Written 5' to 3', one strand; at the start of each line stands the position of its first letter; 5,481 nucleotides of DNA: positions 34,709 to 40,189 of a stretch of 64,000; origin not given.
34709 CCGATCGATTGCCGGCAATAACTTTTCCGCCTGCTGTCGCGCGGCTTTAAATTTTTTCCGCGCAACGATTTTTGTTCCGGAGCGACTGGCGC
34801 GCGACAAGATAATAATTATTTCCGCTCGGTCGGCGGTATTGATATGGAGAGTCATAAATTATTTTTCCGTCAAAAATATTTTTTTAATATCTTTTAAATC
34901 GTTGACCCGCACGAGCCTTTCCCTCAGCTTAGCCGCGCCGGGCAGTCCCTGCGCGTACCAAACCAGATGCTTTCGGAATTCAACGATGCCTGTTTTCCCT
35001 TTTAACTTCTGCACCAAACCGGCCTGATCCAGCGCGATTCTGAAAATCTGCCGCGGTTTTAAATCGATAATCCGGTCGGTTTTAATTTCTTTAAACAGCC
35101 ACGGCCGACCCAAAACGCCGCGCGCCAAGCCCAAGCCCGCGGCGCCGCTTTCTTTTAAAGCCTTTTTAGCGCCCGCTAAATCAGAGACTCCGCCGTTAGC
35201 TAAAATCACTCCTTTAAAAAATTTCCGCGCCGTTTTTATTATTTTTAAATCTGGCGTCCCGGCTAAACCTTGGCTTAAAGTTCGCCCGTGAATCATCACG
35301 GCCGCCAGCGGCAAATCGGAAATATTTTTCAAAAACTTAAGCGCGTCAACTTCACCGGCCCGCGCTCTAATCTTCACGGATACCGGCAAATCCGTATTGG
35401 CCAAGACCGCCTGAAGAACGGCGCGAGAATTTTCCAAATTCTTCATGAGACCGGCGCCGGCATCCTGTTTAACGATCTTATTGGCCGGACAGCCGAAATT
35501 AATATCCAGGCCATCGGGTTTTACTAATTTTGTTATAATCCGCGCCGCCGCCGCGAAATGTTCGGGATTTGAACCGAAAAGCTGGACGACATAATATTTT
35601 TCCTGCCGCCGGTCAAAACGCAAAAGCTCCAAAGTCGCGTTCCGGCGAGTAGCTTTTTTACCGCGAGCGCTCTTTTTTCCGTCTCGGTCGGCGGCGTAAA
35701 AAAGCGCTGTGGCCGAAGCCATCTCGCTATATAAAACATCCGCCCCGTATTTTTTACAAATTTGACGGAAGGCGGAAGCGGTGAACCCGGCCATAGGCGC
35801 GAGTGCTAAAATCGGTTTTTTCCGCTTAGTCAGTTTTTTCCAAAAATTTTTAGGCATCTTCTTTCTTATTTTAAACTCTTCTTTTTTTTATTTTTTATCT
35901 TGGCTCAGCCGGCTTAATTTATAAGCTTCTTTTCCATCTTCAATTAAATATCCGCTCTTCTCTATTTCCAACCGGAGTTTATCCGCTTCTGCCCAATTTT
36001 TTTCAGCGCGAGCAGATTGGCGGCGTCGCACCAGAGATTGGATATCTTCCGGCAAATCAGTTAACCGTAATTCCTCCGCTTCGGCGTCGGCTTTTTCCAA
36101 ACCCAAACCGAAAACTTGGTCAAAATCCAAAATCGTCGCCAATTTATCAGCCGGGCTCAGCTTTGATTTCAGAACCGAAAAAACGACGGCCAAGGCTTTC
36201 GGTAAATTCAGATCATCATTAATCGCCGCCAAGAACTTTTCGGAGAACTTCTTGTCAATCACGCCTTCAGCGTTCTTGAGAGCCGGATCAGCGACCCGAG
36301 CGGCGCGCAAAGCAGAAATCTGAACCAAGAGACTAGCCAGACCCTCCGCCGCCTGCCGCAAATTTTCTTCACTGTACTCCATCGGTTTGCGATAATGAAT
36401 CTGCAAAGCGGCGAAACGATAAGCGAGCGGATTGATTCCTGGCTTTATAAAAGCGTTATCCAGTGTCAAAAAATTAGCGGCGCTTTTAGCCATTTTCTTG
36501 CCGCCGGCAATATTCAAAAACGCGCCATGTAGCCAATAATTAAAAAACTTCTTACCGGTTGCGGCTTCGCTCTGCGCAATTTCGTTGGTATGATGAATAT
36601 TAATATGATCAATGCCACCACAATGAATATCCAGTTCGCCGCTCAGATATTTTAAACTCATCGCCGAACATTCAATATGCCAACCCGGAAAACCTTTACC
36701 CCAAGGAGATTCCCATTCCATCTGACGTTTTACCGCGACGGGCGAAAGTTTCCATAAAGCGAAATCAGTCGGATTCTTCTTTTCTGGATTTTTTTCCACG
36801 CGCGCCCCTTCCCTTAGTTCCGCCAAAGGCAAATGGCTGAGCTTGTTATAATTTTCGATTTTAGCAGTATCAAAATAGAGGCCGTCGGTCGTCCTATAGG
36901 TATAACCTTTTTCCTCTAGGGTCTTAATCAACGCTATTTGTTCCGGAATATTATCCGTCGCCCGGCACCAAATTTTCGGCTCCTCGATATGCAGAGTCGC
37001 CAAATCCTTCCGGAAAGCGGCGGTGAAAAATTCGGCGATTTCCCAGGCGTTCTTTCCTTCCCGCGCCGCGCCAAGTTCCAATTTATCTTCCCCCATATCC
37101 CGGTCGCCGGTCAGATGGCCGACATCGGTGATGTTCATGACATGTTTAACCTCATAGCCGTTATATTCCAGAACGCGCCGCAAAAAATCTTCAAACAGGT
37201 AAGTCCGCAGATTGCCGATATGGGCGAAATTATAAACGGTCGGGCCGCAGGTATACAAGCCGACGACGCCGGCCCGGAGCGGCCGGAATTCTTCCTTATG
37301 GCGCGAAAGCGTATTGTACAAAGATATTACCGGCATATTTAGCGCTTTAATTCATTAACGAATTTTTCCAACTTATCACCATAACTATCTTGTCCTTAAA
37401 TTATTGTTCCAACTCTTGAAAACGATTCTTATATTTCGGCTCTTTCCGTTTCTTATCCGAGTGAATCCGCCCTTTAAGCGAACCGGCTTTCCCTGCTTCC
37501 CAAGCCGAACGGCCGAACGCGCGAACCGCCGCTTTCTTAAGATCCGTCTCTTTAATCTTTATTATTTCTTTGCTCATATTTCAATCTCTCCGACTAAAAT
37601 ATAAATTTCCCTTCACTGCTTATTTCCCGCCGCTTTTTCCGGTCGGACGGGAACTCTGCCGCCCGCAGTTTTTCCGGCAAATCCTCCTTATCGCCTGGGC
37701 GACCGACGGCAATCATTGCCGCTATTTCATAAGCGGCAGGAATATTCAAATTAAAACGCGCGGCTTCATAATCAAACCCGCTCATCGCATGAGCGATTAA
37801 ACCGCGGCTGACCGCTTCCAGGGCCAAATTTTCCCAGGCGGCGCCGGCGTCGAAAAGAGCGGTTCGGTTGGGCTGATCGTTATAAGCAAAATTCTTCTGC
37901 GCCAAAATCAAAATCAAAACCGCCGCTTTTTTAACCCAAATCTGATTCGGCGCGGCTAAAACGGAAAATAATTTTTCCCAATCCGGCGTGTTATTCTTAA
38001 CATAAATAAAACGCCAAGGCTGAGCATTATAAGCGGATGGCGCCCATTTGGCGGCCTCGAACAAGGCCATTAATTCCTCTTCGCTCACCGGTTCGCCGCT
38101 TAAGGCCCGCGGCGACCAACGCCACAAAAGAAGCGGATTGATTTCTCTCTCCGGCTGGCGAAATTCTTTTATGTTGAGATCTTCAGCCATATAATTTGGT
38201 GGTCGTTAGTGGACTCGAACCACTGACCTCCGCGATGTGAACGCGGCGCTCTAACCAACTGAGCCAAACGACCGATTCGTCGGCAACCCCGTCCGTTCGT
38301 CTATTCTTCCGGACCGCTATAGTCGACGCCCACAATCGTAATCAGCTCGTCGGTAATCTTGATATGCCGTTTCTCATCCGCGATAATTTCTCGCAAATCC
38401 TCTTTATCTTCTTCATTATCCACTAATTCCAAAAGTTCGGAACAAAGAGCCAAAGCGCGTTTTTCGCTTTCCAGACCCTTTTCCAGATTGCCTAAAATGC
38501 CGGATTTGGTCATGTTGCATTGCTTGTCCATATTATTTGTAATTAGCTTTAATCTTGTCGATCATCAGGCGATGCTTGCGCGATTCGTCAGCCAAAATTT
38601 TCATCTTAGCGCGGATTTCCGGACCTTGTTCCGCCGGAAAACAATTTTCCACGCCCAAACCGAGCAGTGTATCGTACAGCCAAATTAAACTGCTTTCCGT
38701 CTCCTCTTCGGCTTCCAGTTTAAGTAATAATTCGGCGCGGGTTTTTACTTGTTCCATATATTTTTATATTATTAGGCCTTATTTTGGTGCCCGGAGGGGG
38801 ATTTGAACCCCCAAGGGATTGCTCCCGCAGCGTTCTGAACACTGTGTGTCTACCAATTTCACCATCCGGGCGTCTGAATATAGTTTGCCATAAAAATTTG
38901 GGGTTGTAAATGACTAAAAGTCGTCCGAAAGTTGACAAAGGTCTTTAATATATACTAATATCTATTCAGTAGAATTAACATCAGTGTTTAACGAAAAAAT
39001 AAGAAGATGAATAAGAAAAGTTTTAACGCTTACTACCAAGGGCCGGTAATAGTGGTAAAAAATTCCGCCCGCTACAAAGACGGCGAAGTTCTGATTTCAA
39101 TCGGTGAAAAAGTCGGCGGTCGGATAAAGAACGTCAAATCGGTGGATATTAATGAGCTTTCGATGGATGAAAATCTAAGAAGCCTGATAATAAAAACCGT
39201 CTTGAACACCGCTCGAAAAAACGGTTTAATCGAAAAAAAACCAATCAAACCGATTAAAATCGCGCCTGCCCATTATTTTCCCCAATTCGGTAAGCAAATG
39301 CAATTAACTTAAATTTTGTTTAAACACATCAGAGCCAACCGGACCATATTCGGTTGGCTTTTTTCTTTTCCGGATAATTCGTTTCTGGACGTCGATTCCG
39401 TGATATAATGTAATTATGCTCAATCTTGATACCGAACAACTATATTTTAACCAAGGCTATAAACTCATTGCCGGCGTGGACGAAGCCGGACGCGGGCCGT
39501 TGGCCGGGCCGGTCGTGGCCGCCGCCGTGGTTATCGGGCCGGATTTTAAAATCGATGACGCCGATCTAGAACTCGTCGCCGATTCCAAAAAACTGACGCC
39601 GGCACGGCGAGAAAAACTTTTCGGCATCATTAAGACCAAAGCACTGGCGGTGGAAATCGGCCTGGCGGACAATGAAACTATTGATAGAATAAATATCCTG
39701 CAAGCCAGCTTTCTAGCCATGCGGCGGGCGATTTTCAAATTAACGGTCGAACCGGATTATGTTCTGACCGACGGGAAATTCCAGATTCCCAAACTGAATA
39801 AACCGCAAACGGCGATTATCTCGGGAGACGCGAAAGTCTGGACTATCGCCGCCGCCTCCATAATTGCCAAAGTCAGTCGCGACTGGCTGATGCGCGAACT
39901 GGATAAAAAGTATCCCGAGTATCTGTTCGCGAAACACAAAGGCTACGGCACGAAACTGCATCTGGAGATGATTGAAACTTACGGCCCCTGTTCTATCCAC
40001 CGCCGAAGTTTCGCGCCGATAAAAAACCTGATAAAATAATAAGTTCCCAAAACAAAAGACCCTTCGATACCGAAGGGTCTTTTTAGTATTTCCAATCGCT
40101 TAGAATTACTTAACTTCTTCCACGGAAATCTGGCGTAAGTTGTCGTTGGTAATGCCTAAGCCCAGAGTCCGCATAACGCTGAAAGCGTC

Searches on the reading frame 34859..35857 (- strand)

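Call 45: search_protein_families(library=pfam, proteins=[window:34859-35857:-], max_evalue=0.0001)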
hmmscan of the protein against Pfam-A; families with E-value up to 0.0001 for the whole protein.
window:34859-35857:- (332 aa): 1 family
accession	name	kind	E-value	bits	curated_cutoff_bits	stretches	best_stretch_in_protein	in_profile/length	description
PF01207.24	Dus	-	8.1e-55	186.5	20.4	1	19-324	2-298/311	Dihydrouridine synthase (Dus)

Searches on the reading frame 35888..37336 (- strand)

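Call 45: search_protein_families(library=pfam, proteins=[window:35888-37336:-], max_evalue=0.0001)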
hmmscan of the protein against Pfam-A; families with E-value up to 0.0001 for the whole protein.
window:35888-37336:- (482 aa): 4 families
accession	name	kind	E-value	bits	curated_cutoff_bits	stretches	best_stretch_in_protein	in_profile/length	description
PF01406.26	tRNA-synt_1e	-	2.1e-91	306.9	27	1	17-330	2-300/301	tRNA synthetases class I (C) catalytic domain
PF23493.1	CysS_C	-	1.4e-09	38.3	23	1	426-470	2-46/51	Cysteinyl-tRNA ligase anticodon binding domain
PF09334.17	tRNA-synt_1g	-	3.3e-05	23.3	20.1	0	36-163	12-130/391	tRNA synthetases class I (M)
PF09190.17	DALR_2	-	4.8e-05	24.3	22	0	367-390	1-24/57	DALR domain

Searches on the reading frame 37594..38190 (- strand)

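Call 45: search_protein_families(library=pfam, proteins=[window:37594-38190:-], max_evalue=0.0001)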
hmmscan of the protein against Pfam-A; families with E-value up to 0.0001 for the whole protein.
window:37594-38190:- (198 aa): 2 families
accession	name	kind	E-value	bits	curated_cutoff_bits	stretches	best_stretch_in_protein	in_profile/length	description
PF00881.29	Nitroreductase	-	2.2e-25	90.2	23.5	1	22-164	2-167/167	Nitroreductase family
PF14512.11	TM1586_NiRdase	-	2.1e-09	37.8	27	1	36-67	156-187/215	Putative TM nitroreductase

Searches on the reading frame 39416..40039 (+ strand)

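Call 45: search_protein_families(library=pfam, proteins=[window:39416-40039:+], max_evalue=0.0001)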
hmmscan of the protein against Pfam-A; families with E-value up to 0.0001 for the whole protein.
window:39416-40039:+ (207 aa): 1 family
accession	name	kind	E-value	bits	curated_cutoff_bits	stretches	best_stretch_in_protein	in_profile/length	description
PF01351.25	RNase_HII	-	9.8e-45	153.3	25.8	1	19-200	1-197/199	Ribonuclease HII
